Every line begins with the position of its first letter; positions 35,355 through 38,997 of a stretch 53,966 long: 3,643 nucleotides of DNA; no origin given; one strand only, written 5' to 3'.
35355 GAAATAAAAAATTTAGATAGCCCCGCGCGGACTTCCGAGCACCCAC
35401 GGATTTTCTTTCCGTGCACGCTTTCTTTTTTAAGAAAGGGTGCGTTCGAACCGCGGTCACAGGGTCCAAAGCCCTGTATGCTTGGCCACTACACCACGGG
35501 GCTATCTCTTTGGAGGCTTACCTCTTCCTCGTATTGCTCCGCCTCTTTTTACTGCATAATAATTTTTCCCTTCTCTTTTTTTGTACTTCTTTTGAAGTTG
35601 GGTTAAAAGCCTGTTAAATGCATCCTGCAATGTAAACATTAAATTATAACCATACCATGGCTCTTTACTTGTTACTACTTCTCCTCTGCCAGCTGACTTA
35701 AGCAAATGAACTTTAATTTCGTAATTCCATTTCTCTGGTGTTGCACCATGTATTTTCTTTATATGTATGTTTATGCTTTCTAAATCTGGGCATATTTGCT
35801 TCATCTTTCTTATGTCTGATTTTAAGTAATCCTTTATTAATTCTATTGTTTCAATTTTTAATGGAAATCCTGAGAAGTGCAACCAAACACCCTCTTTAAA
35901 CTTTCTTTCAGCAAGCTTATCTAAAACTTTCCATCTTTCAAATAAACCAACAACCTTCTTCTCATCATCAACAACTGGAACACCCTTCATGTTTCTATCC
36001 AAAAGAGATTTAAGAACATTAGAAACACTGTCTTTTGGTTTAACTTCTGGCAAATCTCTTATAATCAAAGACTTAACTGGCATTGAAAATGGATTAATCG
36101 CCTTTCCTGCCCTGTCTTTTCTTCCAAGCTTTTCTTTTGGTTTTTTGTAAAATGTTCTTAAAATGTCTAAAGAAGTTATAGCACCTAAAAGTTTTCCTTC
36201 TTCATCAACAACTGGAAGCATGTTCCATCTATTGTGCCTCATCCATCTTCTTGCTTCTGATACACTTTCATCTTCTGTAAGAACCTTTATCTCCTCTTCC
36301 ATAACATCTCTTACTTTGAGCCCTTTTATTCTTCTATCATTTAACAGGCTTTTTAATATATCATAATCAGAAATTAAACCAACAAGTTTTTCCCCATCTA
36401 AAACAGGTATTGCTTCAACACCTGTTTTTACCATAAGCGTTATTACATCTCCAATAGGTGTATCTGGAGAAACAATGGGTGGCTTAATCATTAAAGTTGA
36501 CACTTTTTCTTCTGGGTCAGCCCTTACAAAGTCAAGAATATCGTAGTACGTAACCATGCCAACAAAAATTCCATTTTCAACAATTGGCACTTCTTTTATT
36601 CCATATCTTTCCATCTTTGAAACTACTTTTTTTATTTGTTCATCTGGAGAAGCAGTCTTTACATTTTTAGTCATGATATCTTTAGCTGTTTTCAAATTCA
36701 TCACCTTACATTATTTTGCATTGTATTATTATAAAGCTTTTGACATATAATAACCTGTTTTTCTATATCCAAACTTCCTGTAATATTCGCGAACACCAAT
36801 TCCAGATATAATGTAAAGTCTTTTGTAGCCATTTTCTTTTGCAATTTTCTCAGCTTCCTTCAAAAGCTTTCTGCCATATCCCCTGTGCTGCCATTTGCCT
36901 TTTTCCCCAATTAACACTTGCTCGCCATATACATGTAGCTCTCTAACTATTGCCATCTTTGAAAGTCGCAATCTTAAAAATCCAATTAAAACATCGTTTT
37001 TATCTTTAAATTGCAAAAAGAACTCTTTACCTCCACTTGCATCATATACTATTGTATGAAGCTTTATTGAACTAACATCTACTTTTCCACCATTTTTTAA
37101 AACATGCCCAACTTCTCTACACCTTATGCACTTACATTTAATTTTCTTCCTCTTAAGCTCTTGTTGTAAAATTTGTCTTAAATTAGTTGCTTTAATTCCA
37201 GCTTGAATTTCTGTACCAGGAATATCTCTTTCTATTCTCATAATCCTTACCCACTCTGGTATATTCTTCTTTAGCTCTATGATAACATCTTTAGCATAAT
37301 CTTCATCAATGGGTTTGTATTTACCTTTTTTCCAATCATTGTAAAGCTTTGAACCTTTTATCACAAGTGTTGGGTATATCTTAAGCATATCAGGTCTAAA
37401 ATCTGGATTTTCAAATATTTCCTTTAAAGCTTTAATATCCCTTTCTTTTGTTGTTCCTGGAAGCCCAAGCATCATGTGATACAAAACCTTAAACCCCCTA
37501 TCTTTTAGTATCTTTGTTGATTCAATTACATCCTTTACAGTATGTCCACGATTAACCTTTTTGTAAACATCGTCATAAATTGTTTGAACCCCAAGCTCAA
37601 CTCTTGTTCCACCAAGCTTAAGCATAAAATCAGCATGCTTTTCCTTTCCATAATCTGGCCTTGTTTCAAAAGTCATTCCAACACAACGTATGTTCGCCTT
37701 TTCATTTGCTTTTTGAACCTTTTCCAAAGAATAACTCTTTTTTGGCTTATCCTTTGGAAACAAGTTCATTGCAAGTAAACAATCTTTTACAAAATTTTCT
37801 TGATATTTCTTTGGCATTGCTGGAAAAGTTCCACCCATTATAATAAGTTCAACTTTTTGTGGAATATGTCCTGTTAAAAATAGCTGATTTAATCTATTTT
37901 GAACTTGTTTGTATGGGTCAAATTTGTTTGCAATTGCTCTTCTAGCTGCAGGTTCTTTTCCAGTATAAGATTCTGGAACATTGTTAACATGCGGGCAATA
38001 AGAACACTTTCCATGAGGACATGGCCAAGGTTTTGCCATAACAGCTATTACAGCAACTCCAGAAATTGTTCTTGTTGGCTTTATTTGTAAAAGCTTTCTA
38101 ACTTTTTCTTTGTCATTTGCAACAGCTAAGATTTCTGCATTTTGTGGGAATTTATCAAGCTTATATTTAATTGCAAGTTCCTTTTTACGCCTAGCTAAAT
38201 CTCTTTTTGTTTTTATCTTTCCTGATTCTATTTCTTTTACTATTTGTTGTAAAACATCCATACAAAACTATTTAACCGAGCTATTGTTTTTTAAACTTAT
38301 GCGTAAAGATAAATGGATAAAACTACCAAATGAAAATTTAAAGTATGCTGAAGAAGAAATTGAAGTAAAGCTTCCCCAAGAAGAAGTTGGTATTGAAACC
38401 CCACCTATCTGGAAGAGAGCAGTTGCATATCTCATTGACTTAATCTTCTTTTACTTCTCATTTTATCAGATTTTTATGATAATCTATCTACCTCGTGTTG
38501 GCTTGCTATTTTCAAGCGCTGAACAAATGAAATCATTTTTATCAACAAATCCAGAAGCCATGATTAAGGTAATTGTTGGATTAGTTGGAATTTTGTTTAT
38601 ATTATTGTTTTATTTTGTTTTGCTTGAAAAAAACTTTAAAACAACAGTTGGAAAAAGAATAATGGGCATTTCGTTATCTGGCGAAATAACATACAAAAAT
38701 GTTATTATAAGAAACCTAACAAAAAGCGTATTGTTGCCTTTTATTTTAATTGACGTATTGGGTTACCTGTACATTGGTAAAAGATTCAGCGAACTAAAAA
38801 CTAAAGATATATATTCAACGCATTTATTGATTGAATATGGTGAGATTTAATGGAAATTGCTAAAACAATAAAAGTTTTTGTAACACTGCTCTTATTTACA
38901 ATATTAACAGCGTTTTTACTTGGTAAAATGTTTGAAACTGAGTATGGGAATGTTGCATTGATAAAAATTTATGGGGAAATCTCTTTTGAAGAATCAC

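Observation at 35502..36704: Fusion of four CBS domains to an HPF/RaiA-like ribosome-hibernation domain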

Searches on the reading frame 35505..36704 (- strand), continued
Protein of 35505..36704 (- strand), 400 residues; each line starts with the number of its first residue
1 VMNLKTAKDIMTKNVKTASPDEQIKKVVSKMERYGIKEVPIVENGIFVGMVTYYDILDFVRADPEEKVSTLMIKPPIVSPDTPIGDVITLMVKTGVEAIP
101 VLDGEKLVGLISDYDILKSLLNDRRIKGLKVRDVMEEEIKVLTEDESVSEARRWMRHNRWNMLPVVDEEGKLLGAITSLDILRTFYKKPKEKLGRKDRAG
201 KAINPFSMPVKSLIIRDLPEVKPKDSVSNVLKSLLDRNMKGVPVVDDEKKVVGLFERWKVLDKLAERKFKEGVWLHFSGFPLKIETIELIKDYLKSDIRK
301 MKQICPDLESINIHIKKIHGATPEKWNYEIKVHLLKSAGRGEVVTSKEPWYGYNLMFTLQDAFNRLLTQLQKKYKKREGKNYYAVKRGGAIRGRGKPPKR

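Call 26: find_related_loci(query=A1, collection=genome_contigs, flank=6000)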
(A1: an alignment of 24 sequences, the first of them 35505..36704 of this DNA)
Query A1 (400 aa) in genome_contigs; peptide patterns used: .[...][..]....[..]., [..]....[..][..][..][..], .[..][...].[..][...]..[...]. (x = any residue, [..] = any of these).
210 stretches matched a pattern; 12 encode a relative of the query (tblastn E <= 1e-3); 12 distinct loci.
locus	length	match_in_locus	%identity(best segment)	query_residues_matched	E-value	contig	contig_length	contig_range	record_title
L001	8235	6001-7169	70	3-392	0e+0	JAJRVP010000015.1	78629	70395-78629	MAG: archaeon isolate Dive96_bin10.467 k141_3134292, whole genome shotgun sequence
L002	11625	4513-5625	70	7-377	2e-178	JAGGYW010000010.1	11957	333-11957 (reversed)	MAG: Nanoarchaeota archaeon isolate AUK188 PB_MBMC_142_c_000000000023, whole genome shotgun sequence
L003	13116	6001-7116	65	7-377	6e-166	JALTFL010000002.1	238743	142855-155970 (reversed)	MAG: Nanobdellati archaeon isolate S014_metabat2_scaf2bin.107 S014_NODE_1_length_238743_cov_24.341725, whole genome shot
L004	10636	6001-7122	59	4-377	6e-154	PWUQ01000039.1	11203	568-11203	MAG: Candidatus Parvarchaeota archaeon isolate CSSed11_243R1 CS-Sed11-C9281, whole genome shotgun sequence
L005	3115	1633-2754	59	4-377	2e-157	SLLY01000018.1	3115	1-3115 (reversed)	MAG: Candidatus Woesearchaeota archaeon isolate CSSed165cm_329 CSSed16-5cm-185004, whole genome shotgun sequence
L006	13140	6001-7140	46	2-381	6e-120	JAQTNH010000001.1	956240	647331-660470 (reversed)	MAG: Candidatus Nanoarchaeia archaeon isolate STA_6 NODE_3_length_956240_cov_8.774269_Sandtown_A, whole genome shotgun s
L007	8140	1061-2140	32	8-369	8e-61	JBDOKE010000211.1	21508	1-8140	MAG: Methanobacteriota archaeon isolate FK190211_WC_175_metabat1_scaf2bin.007 NODE_198_length_21508_cov_3.499556, whole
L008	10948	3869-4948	32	8-369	1e-60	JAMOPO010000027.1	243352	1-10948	MAG: Methanobacteriota archaeon isolate 4559-240_metabat1_scaf2bin.048 4559-240_scaffold_2_c1, whole genome shotgun sequ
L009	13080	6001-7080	32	8-369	2e-60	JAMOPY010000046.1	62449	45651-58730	MAG: Methanobacteriota archaeon isolate 4559-240_metabat2_scaf2bin.008 4559-240_scaffold_80_c1, whole genome shotgun seq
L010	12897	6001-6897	34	7-318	6e-42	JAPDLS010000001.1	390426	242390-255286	MAG: Candidatus Haiyanarchaeum thermophilum isolate JZ-1_201705_bins_113 JZ-1_201705_bins_113_scaffold_1, whole genome s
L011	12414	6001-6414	32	8-264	5e-14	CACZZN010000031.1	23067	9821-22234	MAG: uncultured Veillonellaceae bacterium isolate RUG13093 genome assembly, contig: RUG13093_asm_31, whole genome shotgu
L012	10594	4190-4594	23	7-127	8e-8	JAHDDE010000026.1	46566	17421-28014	MAG: Saprospiraceae bacterium isolate MAG-150 RZ_2114, whole genome shotgun sequence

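Call 28: predict_structure(alignment_id=A1)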
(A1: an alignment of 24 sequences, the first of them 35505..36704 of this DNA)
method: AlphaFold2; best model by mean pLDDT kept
length: 400 residues; sequences in the alignment: 24
mean_pLDDT: 79.2   pTM: 0.64
mean pLDDT of the five models: 79.2, 78.3, 78.3, 78.2, 76.0
residues with pLDDT >= 90: 128; 70-90: 182; 50-70: 50; < 50: 40
segments of 3 or more residues with pLDDT < 50: 1-3, 190-198, 377-400
pLDDT, mean of each block of 10 residues (from residue 1): 76 93 89 87 89 73 74 84 90 82 93 93 90 89 92 81 94 92 69 43 69 92 96 93 96 93 68 68 73 85 84 75 66 74 66 76 86 62 35 39
secondary structure, 60 per line:
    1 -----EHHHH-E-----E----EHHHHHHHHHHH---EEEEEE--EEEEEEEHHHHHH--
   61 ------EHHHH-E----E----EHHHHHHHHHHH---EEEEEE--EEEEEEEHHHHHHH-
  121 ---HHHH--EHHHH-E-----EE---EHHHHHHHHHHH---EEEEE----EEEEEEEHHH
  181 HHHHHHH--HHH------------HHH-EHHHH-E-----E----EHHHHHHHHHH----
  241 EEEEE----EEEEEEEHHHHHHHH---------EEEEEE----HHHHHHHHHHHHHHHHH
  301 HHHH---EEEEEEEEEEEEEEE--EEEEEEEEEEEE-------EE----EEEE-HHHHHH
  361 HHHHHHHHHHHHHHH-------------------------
elements in order: H7-10 H24-34 E38-43 E46-52 H53-58 H68-71 H84-94 E98-103 E106-112 H113-119 H124-127 H131-134 H148-158 E162-166 E171-177 H178-187 H210-213 H227-236 E241-245 E250-256 H257-264 E274-279 H284-304 E308-322 E325-336 E350-353 H355-375

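Call 31: fold_search(model_id=the predicted structure, library=pdb)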
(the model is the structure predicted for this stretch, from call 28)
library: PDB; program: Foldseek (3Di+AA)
matches with E <= 10: 1148; with E <= 0.001: 417
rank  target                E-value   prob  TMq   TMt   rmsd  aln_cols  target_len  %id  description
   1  3lfz                  1.4e-20  1.00  0.56  0.77   4.0       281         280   23  Crystal Structure of Protein MJ1225 from Methanocaldococcus jannaschii, a putative archaeal homolog of g-AMPK. (released 2010-04-21)
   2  3kh5                  2.1e-20  1.00  0.56  0.79   3.8       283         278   23  Crystal Structure of Protein MJ1225 from Methanocaldococcus jannaschii, a putative archaeal homolog of g-AMPK. (released 2010-04-21)
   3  9znf_4                2.7e-20  1.00  0.55  0.80   3.8       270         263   21  Cryo-EM structure of the Methanosarcina acetivorans 70S ribosome in complex with SriA and SriB (released 2026-01-28)
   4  3ddj                  4.3e-18  1.00  0.56  0.78   3.1       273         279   18  Crystal structure of a cbs domain-containing protein in complex with amp (sso3205) from sulfolobus solfataricus at 1.80  (released 2008-06-24)
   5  9zng_7                4.5e-18  1.00  0.54  0.81   3.6       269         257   23  Cryo-EM structure of the Methanosarcina acetivorans 70S ribosome in complex with SriD (released 2026-01-28)
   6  9zni_6                3.5e-17  1.00  0.53  0.74   6.5       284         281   20  Cryo-EM structure of the Methanosarcina acetivorans 70S ribosome in complex with SriC and SriD (released 2026-01-28)
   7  4cfe_E                5.7e-17  1.00  0.53  0.70   4.1       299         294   17  Structure of full length human AMPK in complex with a small molecule activator, a benzimidazole derivative (991) (released 2013-12-25)
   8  2ya3_E                7.7e-17  1.00  0.52  0.67   4.5       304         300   17  STRUCTURE OF THE REGULATORY FRAGMENT OF MAMMALIAN AMPK IN COMPLEX WITH COUMARIN ADP (released 2011-03-16)
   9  4cff_E                8.7e-17  1.00  0.52  0.67   4.2       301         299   17  Structure of full length human AMPK in complex with a small molecule activator, a thienopyridone derivative (A-769662) (released 2013-12-25)
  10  9e6q_3                9.2e-17  1.00  0.55  0.74   5.2       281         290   18  Cryo-EM structure of the Pyrobaculum calidifontis 50S ribosomal subunit in complex with Dri (released 2024-11-20)
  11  2yzq                  1.0e-16  1.00  0.48  0.81   3.8       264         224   21  Crystal structure of uncharacterized conserved protein from Pyrococcus horikoshii (released 2007-11-06)
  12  8bik_F                1.3e-16  1.00  0.53  0.69   4.2       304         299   16  Crystal structure of human AMPK heterotrimer in complex with allosteric activator C455 (released 2024-05-15)
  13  2v8q_E                1.7e-16  1.00  0.51  0.65   5.3       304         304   18  Crystal structure of the regulatory fragment of mammalian AMPK in complexes with AMP (released 2007-09-25)
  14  4eai_C                1.7e-16  1.00  0.51  0.67   4.4       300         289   17  Co-crystal structure of an AMPK core with AMP (released 2012-06-06)
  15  4cff_F                2.4e-16  1.00  0.53  0.71   4.0       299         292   17  Structure of full length human AMPK in complex with a small molecule activator, a thienopyridone derivative (A-769662) (released 2013-12-25)
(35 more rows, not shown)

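Call 45: search_solved_structures(query=P0031, max_evalue=1e-10, show_alignments=1)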
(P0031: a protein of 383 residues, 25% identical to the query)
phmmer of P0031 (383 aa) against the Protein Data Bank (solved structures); distinct sequences matched with E-value up to 1e-10: 16.
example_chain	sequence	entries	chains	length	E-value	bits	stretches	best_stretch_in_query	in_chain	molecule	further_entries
9sr9_H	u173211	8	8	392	2e-215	718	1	1-383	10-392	Dehydrogenase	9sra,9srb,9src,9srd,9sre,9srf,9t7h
9l96_a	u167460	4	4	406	1.5e-31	113.1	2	6-189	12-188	CBS domain-containing protein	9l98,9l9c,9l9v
9znf_4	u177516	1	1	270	2e-21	79.8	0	62-175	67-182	CBS domain-containing protein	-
3kh5_A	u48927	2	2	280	7e-21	78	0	126-256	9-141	protein MJ1225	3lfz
2yzq_A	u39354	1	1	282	6.6e-17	64.9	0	63-174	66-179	Putative uncharacterized protein PH1780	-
3ddj_A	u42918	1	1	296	6.8e-16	61.6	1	66-261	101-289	CBS domain-containing protein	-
9znf_5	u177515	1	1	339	1.2e-15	60.8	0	121-251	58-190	CBS domain-containing protein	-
2cu0_A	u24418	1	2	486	9.4e-15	57.8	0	121-200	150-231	Inosine-5'-monophosphate dehydrogenase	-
2ef7_A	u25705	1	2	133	1.6e-14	57.1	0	120-183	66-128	Hypothetical protein ST2348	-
9zni_6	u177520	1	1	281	9.4e-14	54.6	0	123-255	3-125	CBS domain-containing protein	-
9s4w_A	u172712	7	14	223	4.1e-13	52.5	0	123-173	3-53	AcuB from Geobacillus stearothermophilus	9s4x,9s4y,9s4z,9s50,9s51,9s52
4esy_A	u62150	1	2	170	1.4e-12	50.7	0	120-196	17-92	CBS domain containing membrane protein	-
2p9m_A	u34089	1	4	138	2.1e-12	50.1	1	121-258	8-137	Hypothetical protein MJ0922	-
1vrd_A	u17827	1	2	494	2.6e-12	49.8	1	113-293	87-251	inosine-5'-monophosphate dehydrogenase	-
8pw3_A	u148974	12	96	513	5.7e-12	48.7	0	97-174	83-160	Inosine-5'-monophosphate dehydrogenase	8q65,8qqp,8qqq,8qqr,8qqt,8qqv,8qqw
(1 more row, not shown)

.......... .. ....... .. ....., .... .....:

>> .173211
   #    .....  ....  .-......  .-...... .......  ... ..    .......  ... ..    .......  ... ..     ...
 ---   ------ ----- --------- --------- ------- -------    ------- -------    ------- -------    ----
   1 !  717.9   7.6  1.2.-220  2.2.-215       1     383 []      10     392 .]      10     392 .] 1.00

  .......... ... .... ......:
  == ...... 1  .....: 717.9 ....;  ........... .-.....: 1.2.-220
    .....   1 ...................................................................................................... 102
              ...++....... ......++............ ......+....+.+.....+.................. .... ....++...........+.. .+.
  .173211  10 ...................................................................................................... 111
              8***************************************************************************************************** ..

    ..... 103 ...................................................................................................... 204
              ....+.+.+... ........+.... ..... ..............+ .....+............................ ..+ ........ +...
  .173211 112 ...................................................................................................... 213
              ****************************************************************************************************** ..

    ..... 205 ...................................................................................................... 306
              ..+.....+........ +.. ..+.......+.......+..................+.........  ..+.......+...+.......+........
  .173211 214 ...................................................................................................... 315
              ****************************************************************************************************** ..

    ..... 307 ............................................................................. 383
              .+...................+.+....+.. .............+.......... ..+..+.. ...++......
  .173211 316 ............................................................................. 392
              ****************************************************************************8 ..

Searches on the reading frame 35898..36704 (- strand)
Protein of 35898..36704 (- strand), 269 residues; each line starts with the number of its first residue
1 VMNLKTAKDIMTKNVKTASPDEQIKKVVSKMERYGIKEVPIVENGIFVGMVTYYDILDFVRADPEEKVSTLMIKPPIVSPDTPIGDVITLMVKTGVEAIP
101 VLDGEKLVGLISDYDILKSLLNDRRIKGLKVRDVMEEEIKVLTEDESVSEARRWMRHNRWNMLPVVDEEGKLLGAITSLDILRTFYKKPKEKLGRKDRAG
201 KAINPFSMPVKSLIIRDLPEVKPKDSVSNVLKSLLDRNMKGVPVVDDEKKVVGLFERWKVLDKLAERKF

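Call 56: search_solved_structures(query=window:35898-36704:-, max_evalue=1e-12, show_alignments=0)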
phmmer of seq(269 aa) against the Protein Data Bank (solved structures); distinct sequences matched with E-value up to 1e-12: 12.
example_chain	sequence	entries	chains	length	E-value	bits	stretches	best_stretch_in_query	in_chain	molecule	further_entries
9sr9_H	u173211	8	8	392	1.5e-24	90.1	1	18-256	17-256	Dehydrogenase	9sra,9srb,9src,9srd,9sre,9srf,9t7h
3kh5_A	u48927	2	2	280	1.7e-20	76.9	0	143-264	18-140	protein MJ1225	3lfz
9e6q_3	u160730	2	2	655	9.1e-20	74.4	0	130-217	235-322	Putative signal-transduction protein with CBS domains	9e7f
9znf_5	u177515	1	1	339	1e-19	74.3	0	4-119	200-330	CBS domain-containing protein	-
9zni_6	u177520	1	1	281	5.8e-18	68.5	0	8-126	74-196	CBS domain-containing protein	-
9znf_4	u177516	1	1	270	1.5e-16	63.9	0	75-262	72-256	CBS domain-containing protein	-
9l96_a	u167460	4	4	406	1.7e-16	63.7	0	8-194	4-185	CBS domain-containing protein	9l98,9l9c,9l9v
2yzq_A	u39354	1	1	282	6.2e-16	61.9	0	7-184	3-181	Putative uncharacterized protein PH1780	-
4esy_A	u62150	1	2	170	2.2e-15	60.1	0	6-60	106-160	CBS domain containing membrane protein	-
2cu0_A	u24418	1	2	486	4.4e-14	55.8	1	71-208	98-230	Inosine-5'-monophosphate dehydrogenase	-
3kpc_A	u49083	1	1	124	1.1e-13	54.5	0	2-56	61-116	Uncharacterized protein MJ0100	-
3kpb_A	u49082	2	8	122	1.1e-13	54.5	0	2-56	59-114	Uncharacterized protein MJ0100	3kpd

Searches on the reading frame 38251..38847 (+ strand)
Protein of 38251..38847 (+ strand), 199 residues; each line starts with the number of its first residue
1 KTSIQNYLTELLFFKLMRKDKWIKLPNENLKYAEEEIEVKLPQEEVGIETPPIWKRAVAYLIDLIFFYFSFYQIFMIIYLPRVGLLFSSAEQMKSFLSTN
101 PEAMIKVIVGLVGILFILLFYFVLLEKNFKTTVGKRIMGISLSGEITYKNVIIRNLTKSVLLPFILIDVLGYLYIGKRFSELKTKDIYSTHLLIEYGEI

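Call 36: search_protein_families(library=pfam, proteins=[window:38251-38847:+], max_evalue=0.001)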
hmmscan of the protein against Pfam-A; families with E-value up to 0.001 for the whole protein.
window:38251-38847:+ (199 aa): 1 family
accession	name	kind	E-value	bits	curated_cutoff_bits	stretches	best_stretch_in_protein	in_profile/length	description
PF06271.18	RDD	-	1.3e-13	51.9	24.1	1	51-170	2-120/137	RDD family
